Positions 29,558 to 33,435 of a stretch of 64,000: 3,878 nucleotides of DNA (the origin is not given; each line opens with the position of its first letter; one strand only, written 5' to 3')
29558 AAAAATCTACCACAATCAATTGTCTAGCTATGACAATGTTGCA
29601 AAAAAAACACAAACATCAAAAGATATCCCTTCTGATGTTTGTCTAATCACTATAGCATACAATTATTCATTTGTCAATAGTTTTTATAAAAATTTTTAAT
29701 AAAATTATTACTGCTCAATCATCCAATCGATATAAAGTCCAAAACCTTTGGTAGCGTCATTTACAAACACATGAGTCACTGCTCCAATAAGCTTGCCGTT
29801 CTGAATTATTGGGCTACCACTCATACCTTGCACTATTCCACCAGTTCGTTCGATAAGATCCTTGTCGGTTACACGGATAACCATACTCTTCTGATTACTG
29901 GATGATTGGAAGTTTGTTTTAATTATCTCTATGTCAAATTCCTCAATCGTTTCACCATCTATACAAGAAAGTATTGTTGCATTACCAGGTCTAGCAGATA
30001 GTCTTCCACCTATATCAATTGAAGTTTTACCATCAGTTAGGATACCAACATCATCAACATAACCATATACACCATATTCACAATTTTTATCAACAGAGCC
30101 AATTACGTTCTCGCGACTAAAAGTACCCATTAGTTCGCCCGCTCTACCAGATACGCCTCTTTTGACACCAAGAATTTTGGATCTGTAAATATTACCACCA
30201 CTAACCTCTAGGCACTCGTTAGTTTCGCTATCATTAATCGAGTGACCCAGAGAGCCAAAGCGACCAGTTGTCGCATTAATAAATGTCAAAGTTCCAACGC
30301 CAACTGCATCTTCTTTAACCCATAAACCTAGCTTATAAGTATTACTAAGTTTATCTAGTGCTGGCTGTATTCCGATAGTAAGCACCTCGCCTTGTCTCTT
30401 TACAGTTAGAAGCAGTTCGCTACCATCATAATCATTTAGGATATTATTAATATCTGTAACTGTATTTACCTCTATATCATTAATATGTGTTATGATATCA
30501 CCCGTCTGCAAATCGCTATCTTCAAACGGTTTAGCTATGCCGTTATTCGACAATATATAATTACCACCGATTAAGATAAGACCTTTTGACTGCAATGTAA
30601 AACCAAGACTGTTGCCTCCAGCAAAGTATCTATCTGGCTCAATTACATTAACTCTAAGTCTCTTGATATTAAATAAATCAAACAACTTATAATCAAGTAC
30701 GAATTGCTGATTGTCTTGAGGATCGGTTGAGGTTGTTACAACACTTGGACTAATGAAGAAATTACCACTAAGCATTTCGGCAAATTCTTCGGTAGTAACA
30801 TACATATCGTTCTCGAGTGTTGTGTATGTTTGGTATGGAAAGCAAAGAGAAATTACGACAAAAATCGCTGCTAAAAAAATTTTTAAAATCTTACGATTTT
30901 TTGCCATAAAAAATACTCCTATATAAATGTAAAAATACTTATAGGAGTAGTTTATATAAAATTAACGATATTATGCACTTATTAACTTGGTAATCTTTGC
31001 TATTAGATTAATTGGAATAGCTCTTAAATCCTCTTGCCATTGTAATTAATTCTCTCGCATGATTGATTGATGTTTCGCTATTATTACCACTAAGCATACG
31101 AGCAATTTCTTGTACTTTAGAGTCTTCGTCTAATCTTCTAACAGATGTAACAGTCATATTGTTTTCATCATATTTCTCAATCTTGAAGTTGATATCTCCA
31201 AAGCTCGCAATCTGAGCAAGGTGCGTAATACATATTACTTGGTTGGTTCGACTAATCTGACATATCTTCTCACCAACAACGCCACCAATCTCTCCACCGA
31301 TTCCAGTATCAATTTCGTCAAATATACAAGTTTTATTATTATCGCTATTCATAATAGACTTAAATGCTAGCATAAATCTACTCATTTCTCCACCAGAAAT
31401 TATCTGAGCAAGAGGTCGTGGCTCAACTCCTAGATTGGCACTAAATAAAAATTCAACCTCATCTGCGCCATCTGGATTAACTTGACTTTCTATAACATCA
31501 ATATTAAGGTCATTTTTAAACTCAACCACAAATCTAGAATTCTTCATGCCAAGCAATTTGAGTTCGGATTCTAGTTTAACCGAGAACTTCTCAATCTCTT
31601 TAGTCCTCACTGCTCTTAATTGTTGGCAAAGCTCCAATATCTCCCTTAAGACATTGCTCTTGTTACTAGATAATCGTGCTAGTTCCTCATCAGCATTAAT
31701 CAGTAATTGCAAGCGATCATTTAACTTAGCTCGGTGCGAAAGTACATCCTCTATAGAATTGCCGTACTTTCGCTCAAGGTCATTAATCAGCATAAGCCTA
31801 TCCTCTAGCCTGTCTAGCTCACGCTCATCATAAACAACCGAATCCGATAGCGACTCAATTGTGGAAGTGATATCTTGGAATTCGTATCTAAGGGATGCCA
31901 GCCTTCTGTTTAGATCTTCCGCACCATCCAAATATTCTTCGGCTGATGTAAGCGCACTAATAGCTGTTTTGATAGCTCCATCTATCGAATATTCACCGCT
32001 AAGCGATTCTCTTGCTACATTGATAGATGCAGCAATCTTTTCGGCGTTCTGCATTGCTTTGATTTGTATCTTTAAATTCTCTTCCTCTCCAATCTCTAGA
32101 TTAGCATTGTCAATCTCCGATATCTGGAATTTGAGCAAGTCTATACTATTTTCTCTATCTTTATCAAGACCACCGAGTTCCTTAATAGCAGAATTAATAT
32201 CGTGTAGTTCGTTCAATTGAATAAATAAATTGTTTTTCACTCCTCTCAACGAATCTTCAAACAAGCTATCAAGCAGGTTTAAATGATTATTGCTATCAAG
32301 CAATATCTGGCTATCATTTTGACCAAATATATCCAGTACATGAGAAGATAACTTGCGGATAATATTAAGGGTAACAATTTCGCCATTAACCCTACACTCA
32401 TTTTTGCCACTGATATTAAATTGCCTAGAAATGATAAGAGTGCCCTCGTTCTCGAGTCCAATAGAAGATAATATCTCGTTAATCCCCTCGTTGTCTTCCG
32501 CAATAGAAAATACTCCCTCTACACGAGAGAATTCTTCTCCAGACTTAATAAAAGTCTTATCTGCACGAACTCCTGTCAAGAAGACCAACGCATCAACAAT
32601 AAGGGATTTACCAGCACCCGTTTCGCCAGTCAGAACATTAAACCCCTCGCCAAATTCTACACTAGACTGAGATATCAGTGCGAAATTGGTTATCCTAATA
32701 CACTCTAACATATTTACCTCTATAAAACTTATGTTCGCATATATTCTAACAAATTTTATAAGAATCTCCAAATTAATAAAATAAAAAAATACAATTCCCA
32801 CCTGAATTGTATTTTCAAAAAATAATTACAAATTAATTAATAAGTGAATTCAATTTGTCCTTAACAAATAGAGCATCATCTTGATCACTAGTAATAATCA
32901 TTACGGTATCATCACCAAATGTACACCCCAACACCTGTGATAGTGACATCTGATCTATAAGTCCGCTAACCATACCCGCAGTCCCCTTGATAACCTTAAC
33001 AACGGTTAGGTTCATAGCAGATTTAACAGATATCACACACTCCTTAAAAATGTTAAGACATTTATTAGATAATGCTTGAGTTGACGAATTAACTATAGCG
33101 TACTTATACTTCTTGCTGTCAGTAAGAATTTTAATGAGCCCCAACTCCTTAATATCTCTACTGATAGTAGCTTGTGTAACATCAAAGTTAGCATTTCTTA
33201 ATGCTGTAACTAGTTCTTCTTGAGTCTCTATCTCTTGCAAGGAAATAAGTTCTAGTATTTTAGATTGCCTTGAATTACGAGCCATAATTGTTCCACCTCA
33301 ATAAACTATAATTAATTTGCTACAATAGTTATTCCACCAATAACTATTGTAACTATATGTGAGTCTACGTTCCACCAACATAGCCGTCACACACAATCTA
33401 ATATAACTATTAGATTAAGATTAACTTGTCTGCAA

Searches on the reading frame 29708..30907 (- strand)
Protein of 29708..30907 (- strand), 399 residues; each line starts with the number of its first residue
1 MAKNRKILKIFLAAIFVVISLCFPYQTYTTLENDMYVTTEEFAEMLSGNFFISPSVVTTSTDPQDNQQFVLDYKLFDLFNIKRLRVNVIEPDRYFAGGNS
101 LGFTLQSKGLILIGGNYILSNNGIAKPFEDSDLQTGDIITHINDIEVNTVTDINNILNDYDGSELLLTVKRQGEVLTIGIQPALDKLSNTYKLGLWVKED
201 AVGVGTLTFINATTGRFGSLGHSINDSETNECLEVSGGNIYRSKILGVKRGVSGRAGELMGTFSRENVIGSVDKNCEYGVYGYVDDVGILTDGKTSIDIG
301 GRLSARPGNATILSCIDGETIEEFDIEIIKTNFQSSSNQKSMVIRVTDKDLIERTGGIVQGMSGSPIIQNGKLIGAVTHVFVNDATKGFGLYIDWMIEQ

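Call 52: search_protein_families(library=pfam, proteins=[window:29708-30907:-], max_evalue=0.0001)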
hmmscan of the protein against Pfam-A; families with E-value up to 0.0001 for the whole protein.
window:29708-30907:- (399 aa): 4 families
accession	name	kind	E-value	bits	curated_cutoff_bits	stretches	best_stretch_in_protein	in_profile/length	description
PF05580.18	Peptidase_S55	-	7.4e-78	261.8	25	1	190-397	2-210/210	SpoIVB peptidase S55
PF13180.12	PDZ_2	-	7.5e-09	36.2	27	1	126-180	23-78/80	PDZ domain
PF14685.13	PDZ_Tricorn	-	6.9e-05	23.2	25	0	132-173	39-80/88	Tricorn protease PDZ domain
PF17820.7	PDZ_6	-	8e-05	22.8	27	0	127-171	10-54/54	PDZ domain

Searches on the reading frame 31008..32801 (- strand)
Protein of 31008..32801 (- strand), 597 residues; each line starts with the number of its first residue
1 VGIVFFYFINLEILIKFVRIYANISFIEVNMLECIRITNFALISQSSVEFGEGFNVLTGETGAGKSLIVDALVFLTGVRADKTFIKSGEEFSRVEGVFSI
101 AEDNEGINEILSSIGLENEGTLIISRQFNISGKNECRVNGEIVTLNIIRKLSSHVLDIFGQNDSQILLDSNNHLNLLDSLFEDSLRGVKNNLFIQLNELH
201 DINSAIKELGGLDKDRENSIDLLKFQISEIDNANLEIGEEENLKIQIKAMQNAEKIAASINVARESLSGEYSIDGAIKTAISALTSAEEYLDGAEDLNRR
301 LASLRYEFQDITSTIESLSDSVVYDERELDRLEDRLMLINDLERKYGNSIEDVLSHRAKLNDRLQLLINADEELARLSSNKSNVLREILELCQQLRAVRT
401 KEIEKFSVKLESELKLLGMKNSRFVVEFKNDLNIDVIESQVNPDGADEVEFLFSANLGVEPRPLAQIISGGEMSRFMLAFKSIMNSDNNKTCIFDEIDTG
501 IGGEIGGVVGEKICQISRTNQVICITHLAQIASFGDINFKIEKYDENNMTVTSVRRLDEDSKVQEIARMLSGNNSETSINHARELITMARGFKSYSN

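Call 52: search_protein_families(library=pfam, proteins=[window:31008-32801:-], max_evalue=0.0001)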
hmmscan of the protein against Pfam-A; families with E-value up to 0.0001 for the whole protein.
window:31008-32801:- (597 aa): 3 families
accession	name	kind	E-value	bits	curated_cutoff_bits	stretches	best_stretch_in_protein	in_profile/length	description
PF02463.25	SMC_N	-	1.8e-17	64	40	1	32-545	2-215/220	RecF/RecN/SMC N terminal domain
PF13476.12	AAA_23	-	5e-08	34.3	27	1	35-265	2-191/201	AAA domain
PF13555.12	AAA_29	-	9.8e-05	22.5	27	0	34-75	3-45/61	P-loop containing region of AAA domain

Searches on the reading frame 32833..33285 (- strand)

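Call 52: search_protein_families(library=pfam, proteins=[window:32833-33285:-], max_evalue=0.0001)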
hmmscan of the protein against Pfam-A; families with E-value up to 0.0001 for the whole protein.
window:32833-33285:- (150 aa): 2 families
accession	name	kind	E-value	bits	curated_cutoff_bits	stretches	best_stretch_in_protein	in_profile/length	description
PF01316.27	Arg_repressor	-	8e-23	80.4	27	1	1-67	1-67/70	Arginine repressor, DNA binding domain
PF02863.23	Arg_repressor_C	-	2.9e-17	62.7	25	1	80-146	1-67/68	Arginine repressor, C-terminal domain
